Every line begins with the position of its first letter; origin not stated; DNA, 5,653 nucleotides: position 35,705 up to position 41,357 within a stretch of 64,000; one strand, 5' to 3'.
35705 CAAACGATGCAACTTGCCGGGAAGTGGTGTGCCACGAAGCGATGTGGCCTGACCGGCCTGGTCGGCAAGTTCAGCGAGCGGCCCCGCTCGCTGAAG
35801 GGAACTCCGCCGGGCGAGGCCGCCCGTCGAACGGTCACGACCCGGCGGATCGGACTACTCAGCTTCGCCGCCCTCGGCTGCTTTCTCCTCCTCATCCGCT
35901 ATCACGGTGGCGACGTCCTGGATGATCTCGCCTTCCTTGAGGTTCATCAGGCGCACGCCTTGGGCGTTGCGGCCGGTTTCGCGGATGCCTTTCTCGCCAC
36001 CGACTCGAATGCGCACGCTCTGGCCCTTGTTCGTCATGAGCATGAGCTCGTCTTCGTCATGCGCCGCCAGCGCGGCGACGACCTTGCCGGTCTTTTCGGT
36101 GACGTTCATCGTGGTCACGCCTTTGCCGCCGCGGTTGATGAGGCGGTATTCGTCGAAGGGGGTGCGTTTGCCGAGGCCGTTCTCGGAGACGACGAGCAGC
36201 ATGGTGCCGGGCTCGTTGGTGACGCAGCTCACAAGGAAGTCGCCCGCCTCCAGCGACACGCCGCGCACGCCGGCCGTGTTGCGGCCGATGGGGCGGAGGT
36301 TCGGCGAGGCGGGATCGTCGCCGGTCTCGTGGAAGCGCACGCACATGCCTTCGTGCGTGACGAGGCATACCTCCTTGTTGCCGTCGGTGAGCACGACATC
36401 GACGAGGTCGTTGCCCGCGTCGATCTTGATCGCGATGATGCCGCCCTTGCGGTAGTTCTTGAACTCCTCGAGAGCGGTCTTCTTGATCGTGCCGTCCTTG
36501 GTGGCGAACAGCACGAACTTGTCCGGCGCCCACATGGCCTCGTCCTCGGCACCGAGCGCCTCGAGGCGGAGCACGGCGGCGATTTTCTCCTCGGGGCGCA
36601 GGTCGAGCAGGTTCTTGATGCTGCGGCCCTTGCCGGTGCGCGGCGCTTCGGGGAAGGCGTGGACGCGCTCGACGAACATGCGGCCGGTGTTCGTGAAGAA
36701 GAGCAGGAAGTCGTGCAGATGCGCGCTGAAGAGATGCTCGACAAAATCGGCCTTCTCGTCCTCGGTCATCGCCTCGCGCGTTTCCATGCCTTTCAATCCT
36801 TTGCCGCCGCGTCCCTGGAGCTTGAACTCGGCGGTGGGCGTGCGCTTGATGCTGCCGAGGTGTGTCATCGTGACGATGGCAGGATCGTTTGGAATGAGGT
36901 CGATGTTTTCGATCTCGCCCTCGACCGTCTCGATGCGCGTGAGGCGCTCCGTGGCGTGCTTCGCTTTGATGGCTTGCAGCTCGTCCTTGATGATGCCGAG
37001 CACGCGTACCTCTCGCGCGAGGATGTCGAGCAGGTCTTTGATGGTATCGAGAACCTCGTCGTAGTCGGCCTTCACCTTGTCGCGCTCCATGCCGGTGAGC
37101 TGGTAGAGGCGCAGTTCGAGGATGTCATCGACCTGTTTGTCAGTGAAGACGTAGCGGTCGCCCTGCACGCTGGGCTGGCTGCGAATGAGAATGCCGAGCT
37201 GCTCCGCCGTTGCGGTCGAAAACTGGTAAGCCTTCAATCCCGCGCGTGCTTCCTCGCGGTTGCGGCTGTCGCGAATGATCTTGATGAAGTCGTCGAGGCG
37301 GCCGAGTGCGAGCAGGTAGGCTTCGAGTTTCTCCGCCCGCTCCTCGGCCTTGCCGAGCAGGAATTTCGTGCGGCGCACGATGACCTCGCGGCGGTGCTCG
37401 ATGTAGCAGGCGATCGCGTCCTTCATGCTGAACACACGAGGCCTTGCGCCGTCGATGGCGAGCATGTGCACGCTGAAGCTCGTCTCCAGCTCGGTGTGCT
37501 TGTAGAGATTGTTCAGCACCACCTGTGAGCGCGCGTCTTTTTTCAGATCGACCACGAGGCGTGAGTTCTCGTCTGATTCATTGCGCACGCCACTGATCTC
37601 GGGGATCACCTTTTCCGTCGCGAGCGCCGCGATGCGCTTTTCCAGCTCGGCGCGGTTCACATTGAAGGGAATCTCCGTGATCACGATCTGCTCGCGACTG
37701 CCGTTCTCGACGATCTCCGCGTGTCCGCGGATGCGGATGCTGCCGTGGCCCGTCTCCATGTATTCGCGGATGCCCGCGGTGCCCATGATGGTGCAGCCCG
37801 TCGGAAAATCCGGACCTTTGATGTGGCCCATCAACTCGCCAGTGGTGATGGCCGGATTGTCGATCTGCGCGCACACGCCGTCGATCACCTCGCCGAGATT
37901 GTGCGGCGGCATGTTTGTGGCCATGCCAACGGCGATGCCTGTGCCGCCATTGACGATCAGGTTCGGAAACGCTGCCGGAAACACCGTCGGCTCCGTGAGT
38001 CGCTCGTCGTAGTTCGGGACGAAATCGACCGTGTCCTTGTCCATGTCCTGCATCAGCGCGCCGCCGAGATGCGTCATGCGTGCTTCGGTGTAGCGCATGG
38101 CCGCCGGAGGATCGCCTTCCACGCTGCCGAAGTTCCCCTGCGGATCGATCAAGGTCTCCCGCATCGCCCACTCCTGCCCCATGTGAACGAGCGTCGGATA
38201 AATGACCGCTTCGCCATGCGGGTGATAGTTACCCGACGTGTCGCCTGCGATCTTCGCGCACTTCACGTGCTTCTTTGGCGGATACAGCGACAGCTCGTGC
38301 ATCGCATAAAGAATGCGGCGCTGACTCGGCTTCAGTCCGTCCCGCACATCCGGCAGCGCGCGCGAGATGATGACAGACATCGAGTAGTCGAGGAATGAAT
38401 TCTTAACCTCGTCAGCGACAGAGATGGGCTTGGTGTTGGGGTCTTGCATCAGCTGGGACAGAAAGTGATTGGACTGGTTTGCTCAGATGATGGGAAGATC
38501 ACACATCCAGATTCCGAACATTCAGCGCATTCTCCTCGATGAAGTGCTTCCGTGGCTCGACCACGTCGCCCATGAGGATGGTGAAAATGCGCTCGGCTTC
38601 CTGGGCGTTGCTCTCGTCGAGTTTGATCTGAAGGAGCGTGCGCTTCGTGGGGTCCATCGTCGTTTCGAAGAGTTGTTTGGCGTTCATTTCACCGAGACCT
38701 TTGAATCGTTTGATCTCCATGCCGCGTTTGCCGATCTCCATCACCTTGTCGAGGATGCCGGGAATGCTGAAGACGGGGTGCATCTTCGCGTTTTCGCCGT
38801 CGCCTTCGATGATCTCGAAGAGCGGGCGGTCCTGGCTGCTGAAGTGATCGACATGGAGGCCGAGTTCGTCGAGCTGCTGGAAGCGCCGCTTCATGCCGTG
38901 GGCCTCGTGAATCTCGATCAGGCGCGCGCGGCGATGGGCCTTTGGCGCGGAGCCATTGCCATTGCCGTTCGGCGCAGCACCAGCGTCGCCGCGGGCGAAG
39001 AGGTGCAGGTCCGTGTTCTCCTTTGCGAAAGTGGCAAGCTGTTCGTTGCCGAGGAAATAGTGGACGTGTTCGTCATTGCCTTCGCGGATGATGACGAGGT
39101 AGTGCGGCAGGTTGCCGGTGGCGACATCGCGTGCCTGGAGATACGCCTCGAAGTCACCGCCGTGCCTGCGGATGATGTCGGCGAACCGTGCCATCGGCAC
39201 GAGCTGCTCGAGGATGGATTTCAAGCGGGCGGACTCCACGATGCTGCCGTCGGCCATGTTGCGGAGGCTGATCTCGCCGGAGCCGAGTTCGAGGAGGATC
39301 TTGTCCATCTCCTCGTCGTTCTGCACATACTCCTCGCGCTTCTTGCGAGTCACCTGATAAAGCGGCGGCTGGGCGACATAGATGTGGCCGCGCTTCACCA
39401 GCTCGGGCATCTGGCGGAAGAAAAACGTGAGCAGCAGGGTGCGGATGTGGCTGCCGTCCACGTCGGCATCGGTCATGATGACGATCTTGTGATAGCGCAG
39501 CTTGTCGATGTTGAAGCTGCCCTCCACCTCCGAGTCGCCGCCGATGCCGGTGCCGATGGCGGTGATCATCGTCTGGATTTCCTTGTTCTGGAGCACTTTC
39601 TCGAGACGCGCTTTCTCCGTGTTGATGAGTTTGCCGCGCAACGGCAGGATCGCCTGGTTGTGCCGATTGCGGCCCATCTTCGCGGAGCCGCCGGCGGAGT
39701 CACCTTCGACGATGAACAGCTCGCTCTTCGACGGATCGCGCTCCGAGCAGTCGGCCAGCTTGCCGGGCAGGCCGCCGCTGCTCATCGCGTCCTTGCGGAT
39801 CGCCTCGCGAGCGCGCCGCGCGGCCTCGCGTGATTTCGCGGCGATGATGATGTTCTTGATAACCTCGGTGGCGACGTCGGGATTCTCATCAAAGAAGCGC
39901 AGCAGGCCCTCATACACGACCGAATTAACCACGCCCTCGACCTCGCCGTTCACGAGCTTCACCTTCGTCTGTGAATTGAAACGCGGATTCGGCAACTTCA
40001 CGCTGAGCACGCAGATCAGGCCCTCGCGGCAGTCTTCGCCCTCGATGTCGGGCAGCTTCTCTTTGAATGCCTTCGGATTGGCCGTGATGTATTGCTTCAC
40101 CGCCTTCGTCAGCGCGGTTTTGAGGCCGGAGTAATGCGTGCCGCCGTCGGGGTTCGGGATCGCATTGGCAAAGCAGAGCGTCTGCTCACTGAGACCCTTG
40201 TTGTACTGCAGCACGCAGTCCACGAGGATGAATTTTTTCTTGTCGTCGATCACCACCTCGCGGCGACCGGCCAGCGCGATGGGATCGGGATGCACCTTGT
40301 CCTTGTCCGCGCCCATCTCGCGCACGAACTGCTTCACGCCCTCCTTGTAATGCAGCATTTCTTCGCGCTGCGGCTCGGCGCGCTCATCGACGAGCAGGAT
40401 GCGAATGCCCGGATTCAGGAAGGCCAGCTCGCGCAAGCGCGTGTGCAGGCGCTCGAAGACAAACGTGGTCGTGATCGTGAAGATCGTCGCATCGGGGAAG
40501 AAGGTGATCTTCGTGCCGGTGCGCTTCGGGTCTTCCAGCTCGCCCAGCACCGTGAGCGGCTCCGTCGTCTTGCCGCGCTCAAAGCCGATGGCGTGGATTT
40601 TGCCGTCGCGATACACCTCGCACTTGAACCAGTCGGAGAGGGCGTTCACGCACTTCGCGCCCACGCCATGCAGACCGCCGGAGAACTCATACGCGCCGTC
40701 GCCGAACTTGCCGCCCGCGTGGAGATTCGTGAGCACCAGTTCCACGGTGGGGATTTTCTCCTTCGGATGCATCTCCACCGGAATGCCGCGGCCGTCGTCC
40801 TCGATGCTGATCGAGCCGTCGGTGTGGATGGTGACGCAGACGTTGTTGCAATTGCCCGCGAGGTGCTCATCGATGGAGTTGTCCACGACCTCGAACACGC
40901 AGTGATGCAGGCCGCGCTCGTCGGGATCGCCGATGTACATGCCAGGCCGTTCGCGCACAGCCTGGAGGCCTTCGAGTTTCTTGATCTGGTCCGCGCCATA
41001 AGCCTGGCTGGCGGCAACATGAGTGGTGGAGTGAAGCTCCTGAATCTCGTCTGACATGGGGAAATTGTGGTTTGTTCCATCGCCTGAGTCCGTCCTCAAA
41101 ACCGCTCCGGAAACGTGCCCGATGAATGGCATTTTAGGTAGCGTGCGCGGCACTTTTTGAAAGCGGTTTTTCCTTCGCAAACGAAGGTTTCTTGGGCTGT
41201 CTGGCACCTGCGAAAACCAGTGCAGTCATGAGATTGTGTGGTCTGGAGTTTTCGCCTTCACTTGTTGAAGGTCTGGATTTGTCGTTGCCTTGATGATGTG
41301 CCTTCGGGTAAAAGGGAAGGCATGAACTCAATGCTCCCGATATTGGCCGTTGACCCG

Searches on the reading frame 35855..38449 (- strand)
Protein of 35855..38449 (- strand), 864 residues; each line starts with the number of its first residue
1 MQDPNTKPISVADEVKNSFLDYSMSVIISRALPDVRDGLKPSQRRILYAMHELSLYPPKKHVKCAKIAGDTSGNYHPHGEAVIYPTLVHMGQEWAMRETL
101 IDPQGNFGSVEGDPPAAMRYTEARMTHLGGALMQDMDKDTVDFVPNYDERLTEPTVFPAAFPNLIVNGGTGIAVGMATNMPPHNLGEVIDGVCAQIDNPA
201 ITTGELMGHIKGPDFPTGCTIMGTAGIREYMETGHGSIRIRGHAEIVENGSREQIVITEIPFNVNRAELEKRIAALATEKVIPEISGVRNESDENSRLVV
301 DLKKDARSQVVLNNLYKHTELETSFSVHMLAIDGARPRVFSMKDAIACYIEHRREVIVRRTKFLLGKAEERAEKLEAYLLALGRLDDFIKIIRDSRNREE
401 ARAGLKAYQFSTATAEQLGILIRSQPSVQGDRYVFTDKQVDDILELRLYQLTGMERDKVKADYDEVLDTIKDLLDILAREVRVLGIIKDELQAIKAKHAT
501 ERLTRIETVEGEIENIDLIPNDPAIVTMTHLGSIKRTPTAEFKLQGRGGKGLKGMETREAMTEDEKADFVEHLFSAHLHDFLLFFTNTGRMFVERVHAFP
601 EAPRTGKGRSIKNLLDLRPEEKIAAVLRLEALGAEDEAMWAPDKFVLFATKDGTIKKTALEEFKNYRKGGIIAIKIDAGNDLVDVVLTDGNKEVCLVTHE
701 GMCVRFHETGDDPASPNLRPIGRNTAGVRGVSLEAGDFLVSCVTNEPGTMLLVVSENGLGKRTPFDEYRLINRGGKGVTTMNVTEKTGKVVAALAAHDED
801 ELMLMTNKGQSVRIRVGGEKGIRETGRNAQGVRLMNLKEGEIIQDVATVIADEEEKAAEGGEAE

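Call 10: search_protein_families(library=pfam, proteins=[window:35855-38449:-], max_evalue=0.001)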
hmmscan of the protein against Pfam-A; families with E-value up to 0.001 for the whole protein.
window:35855-38449:- (864 aa): 2 families
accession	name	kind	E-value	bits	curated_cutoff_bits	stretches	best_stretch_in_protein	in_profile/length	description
PF00521.26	DNA_topoisoIV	-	2.8e-144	481.6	31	1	30-492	1-432/432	DNA gyrase/topoisomerase IV, subunit A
PF03989.18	DNA_gyraseA_C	-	1.1e-59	198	27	6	750-795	2-46/48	DNA gyrase C-terminal domain, beta-propeller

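Call 13: find_related_loci(query=window:35855-38449:-, collection=genome_contigs, flank=10000)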
Query window:35855-38449:- (864 aa) in genome_contigs; peptide patterns used: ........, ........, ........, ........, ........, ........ (x = any residue, [..] = any of these).
600 stretches matched a pattern (row limit reached: there are more); 595 encode a relative of the query (tblastn E <= 1e-3); the best 80 are kept; 80 distinct loci.
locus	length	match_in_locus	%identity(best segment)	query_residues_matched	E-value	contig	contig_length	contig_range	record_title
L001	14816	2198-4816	88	1-854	0e+0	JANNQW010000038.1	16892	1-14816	MAG: Verrucomicrobiota bacterium isolate SOY_31_metabat_403 SOY_31_k141_281202, whole genome shotgun sequence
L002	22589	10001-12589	87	1-863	0e+0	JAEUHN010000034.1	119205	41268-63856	MAG: Verrucomicrobiaceae bacterium isolate new MAG-18 k141_2227286, whole genome shotgun sequence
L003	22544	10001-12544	86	1-851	0e+0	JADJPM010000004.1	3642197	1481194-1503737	MAG: Verrucomicrobiaceae bacterium isolate Fred_18-Q3-R57-64_BATAC.459 tig00350889-10-36423160, whole genome shotgun seq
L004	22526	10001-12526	62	9-858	0e+0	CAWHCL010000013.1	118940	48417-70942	MAG: uncultured Verrucomicrobiae bacterium isolate MFD09286.bin.2.119 genome assembly, contig: contig_77383, whole genom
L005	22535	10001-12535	62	9-862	0e+0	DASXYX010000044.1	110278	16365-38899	MAG TPA_asm: Verrucomicrobiia bacterium isolate SMAG_U4836 k141_4155900, whole genome shotgun sequence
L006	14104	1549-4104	61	2-857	0e+0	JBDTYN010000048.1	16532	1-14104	MAG: Chthoniobacterales bacterium isolate cluster4_bin.140 NODE_7174_length_16532_cov_7.567336, whole genome shotgun seq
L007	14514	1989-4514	61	2-851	0e+0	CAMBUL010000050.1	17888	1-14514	MAG: Chthoniobacter flavus isolate MoH-02may19-15 genome assembly, contig: MoH-02may19-C5187, whole genome shotgun seque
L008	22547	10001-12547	60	3-853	0e+0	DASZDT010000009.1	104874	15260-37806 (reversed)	MAG TPA_asm: Chthoniobacterales bacterium isolate SMAG_U6475 k141_696628, whole genome shotgun sequence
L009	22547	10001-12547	61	3-853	0e+0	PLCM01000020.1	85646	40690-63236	MAG: Spartobacteria bacterium isolate palsa_1414 73.20111000_P3D.6_contig_806, whole genome shotgun sequence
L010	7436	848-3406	59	2-860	0e+0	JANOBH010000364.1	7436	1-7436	MAG: Chthoniobacter sp. isolate VAR_18_metabat_17 VAR_18_k141_1092980, whole genome shotgun sequence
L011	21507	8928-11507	61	2-862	0e+0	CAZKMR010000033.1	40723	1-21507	MAG TPA_asm: uncultured Bifidobacterium sp. isolate SRP329715_co2_374 genome assembly, contig: NODE_2006_length_40723_co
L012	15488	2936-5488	61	1-858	0e+0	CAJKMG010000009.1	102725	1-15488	MAG TPA_asm: uncultured Akkermansia sp. isolate ERR414247-bin.14 genome assembly, contig: NODE_82_length_102725_cov_10.7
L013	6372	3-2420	60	49-862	0e+0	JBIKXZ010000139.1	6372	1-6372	MAG: Chthoniobacterales bacterium isolate ME2015-10-06_3300042338_group6_bin30 Rohwer_bin2570_scaffold_6644_c1, whole ge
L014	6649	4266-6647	61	2-803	0e+0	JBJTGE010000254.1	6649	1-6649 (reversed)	MAG: Spartobacteria bacterium isolate samp_4319_metabat2_159 samp_4319_926046, whole genome shotgun sequence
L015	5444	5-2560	61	3-863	0e+0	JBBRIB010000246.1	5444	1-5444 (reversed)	MAG: Verrucomicrobiales bacterium isolate Co_metawrap_2753 Cmw_2753_k141_14099312_length_5444_cov_7.6821, whole genome s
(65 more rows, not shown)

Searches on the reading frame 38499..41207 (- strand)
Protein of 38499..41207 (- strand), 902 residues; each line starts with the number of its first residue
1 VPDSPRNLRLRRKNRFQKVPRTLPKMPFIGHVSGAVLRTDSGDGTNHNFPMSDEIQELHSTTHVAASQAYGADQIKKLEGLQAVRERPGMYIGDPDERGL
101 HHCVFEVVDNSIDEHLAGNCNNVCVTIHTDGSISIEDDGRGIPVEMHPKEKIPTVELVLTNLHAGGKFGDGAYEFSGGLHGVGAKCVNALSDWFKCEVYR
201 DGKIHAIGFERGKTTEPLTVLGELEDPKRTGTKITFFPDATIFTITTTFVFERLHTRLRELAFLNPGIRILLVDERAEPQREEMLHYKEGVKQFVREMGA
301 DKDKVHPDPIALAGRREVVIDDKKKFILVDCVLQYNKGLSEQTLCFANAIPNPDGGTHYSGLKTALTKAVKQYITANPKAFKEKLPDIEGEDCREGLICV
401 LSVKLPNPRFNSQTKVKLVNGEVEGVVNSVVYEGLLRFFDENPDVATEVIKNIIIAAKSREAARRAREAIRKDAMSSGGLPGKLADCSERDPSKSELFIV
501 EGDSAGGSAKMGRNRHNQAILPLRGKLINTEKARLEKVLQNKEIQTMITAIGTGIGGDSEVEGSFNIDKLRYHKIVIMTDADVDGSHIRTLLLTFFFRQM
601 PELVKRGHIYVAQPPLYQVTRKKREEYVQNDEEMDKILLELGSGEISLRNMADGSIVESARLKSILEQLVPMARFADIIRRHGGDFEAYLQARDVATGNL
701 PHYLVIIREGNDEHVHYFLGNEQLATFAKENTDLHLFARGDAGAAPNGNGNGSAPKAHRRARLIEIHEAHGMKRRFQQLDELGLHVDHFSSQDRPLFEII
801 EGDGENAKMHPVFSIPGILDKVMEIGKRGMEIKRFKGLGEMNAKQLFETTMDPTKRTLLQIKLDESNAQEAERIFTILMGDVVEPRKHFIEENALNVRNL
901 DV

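Call 10: search_protein_families(library=pfam, proteins=[window:38499-41207:-], max_evalue=0.001)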
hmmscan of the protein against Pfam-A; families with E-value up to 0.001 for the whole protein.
window:38499-41207:- (902 aa): 4 families
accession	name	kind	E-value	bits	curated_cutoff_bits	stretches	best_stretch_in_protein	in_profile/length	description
PF00204.31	DNA_gyraseB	-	3e-49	167.3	27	1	290-468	1-172/173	DNA gyrase B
PF00986.26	DNA_gyraseB_C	-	9.3e-27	93.4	29.8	1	828-891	2-63/63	DNA gyrase B subunit, carboxyl terminus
PF01751.28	Toprim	-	4.1e-19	69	23.1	1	496-613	1-95/96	Toprim domain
PF02518.31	HATPase_c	-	3.2e-15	57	26.4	1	96-240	2-109/111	Histidine kinase-, DNA gyrase B-, and HSP90-like ATPase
